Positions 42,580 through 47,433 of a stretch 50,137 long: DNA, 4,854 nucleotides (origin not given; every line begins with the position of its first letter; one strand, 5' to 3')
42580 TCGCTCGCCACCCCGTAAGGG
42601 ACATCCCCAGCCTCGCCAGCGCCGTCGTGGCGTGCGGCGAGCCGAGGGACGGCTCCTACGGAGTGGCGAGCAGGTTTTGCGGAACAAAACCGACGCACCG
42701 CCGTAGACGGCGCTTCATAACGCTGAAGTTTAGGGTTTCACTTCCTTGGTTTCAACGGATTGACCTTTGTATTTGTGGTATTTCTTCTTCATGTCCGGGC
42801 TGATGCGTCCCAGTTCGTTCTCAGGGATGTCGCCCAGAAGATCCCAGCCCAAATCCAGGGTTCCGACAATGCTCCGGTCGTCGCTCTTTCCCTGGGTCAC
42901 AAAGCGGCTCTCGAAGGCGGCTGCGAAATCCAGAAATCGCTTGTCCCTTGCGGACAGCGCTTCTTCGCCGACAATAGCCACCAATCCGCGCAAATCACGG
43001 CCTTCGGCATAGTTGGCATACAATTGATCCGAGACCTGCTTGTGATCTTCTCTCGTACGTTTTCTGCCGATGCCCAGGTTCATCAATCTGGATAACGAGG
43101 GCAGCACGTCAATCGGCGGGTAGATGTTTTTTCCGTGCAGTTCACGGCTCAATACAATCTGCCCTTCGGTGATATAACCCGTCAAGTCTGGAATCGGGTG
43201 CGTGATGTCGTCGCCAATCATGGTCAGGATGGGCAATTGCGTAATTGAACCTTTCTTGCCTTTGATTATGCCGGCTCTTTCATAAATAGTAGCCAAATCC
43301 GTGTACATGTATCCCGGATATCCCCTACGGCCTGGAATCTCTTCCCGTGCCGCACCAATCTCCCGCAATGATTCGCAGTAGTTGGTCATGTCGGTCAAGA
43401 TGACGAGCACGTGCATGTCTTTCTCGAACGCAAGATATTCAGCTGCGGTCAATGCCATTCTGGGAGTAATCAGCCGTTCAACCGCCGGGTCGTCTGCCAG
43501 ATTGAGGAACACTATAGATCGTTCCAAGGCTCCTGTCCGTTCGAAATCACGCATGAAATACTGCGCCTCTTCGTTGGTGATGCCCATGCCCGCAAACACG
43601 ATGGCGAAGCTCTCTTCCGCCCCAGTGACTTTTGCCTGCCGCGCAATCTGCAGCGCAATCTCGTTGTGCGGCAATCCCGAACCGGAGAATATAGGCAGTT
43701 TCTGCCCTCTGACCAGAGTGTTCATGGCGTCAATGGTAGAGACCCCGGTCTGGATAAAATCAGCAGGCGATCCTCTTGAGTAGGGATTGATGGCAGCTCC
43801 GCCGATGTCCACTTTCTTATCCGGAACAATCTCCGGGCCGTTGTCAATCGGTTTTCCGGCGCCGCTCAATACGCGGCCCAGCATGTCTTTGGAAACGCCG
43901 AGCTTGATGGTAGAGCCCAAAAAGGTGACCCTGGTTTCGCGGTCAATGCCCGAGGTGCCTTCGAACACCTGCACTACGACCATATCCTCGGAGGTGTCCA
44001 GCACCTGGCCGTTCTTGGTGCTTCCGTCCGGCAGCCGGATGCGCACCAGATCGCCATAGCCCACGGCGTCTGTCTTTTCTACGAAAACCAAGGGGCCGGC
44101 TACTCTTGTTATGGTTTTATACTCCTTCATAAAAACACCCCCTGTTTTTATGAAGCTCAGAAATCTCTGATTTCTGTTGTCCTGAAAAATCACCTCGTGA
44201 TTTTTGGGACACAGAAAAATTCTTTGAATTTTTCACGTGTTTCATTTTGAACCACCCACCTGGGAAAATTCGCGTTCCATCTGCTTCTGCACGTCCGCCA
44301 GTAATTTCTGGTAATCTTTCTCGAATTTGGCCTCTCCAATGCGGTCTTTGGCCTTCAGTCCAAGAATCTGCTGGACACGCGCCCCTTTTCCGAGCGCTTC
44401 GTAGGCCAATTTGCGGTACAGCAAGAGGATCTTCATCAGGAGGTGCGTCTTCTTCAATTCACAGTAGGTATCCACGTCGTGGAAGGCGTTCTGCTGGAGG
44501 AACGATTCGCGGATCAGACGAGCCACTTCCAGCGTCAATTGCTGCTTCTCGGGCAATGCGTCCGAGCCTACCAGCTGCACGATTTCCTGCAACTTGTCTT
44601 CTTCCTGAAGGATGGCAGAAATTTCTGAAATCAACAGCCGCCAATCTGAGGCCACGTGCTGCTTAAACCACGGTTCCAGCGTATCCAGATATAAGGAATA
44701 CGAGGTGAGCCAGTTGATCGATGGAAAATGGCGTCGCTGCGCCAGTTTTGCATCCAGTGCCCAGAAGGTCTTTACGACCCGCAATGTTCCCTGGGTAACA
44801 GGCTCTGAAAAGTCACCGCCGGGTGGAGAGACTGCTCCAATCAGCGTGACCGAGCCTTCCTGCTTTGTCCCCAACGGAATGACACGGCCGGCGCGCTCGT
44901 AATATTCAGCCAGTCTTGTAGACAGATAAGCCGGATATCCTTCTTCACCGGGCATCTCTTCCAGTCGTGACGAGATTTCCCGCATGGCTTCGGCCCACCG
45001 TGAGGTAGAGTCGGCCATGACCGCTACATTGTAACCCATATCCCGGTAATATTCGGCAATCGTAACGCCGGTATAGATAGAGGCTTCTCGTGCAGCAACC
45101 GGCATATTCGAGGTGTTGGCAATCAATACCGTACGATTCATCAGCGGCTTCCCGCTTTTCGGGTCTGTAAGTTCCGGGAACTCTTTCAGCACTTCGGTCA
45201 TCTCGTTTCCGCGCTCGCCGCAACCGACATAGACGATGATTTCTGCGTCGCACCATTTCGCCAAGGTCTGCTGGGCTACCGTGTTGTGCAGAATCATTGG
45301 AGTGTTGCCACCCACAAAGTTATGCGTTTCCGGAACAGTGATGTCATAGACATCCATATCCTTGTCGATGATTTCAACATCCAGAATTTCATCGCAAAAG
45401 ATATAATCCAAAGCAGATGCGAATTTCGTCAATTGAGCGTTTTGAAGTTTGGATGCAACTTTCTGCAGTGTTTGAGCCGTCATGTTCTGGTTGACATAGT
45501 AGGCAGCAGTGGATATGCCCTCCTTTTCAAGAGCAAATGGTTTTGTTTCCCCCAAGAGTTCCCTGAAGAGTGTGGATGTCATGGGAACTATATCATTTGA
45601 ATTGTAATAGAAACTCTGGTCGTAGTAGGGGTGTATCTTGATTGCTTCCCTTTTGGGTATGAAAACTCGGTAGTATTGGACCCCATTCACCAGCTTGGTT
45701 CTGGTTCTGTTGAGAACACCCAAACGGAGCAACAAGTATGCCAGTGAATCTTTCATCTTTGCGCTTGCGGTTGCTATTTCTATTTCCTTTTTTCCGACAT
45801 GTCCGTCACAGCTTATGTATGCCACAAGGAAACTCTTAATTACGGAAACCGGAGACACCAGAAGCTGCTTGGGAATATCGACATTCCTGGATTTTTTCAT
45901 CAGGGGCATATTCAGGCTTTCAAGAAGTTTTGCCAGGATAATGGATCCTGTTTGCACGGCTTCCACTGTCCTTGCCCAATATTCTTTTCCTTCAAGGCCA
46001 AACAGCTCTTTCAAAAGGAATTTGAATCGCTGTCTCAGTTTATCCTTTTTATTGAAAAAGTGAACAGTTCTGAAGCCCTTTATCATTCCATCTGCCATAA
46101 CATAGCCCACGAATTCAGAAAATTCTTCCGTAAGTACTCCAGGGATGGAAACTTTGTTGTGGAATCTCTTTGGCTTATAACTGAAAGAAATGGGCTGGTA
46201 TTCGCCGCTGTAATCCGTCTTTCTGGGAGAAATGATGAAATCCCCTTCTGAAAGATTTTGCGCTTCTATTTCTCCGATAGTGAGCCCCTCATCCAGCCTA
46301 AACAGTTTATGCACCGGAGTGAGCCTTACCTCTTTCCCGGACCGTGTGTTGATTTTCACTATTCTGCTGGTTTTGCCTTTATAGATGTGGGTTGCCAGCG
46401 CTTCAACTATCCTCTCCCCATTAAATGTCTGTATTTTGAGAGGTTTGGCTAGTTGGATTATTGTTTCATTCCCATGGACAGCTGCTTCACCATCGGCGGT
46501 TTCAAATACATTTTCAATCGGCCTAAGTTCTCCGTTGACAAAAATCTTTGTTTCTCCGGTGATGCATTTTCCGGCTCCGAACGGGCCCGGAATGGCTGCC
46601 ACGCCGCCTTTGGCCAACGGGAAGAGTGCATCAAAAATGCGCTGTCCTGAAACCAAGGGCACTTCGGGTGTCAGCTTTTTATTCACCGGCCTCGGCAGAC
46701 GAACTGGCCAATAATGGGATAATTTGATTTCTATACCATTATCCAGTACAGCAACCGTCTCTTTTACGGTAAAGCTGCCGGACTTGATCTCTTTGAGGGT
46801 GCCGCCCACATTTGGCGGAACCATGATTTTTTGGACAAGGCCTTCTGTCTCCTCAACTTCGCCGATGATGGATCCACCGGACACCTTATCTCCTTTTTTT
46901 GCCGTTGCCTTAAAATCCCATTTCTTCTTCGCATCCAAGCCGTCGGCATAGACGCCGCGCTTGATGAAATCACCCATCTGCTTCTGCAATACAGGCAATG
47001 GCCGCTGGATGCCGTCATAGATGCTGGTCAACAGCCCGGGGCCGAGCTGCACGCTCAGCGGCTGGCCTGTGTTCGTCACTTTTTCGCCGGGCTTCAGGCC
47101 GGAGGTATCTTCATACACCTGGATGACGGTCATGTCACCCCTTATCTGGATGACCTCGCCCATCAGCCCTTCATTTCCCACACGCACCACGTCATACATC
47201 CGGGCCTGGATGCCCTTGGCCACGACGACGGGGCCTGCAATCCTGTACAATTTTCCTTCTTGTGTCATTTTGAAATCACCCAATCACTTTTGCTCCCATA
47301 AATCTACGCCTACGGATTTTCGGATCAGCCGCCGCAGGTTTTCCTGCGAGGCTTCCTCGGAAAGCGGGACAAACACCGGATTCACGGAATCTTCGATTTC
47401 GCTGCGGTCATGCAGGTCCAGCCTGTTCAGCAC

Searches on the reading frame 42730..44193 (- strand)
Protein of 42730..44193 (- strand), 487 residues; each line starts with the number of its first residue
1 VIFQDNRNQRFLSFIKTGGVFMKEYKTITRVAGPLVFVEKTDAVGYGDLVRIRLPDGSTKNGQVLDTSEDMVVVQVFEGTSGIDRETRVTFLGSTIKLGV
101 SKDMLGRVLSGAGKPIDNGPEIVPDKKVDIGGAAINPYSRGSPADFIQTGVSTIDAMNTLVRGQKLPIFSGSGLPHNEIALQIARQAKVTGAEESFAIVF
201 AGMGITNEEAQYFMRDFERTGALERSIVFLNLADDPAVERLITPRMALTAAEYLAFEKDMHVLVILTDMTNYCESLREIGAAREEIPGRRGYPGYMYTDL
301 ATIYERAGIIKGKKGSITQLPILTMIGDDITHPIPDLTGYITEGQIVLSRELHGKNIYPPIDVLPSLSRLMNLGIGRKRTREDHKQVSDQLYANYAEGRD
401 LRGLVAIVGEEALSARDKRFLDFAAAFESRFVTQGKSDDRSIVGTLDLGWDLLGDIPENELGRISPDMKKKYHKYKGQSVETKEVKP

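Call 44: search_protein_families(library=pfam, proteins=[window:42730-44193:-], max_evalue=0.00001)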
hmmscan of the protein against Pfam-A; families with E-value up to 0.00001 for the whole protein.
window:42730-44193:- (487 aa): 3 families
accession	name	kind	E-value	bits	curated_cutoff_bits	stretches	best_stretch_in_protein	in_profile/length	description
PF00006.31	ATP-synt_ab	-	9.7e-81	270.9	29.5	1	150-368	1-213/213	ATP synthase alpha/beta family, nucleotide-binding domain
PF22919.1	ATP-synt_VA_C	-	6.8e-29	100.3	24.7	1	374-472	2-100/101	C-terminal domain of V and A type ATP synthase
PF02874.29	ATP-synt_ab_N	-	5.3e-15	56.1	20.9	1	28-93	1-69/69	ATP synthase alpha/beta family, beta-barrel domain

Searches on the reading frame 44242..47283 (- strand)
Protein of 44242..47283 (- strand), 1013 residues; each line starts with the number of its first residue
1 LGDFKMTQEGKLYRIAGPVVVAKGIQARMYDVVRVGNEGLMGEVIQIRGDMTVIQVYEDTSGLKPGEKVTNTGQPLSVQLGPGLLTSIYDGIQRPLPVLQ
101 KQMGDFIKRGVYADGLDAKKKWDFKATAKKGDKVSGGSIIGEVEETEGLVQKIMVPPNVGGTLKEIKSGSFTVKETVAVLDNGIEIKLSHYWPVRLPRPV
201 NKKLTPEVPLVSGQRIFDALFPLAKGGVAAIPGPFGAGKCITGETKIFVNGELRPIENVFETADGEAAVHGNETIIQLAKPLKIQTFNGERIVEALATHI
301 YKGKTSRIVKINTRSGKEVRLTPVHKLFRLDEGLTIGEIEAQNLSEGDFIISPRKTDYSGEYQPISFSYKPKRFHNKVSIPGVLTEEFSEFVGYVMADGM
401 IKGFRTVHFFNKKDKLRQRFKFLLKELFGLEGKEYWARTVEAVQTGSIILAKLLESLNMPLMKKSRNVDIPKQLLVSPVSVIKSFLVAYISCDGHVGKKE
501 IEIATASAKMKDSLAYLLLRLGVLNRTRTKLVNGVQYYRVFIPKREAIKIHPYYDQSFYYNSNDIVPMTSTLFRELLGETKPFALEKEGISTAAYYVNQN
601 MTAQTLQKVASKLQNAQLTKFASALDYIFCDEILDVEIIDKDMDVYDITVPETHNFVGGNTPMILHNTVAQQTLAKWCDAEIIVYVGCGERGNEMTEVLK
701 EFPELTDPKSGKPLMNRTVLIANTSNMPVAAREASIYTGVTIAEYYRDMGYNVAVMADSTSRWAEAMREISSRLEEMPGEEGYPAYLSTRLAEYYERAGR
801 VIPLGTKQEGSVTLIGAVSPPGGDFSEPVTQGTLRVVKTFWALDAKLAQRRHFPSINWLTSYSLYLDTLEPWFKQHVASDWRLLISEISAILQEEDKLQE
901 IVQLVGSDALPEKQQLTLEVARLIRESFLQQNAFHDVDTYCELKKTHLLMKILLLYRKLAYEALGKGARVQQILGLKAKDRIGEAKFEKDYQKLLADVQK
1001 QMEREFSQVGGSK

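Call 44: search_protein_families(library=pfam, proteins=[window:44242-47283:-], max_evalue=0.00001)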
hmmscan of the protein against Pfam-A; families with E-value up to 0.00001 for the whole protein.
window:44242-47283:- (1013 aa): 6 families
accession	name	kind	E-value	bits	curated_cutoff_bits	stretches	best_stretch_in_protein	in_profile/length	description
PF00006.31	ATP-synt_ab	-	8.2e-68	228.7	29.5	1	667-863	28-213/213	ATP synthase alpha/beta family, nucleotide-binding domain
PF16886.11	ATP-synt_ab_Xtn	-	1.1e-26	92.8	25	1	114-195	2-88/88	ATPsynthase alpha/beta subunit barrel-sandwich domain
PF22919.1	ATP-synt_VA_C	-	1.1e-25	90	24.7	1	871-958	2-87/101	C-terminal domain of V and A type ATP synthase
PF14890.11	Intein_splicing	-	1.8e-21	77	35.8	1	248-667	3-155/155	Intein splicing domain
PF02874.29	ATP-synt_ab_N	-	5.7e-15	56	20.9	1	14-73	3-69/69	ATP synthase alpha/beta family, beta-barrel domain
PF14528.11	LAGLIDADG_3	-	4.8e-13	49.6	22.5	1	482-547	3-74/82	LAGLIDADG-like domain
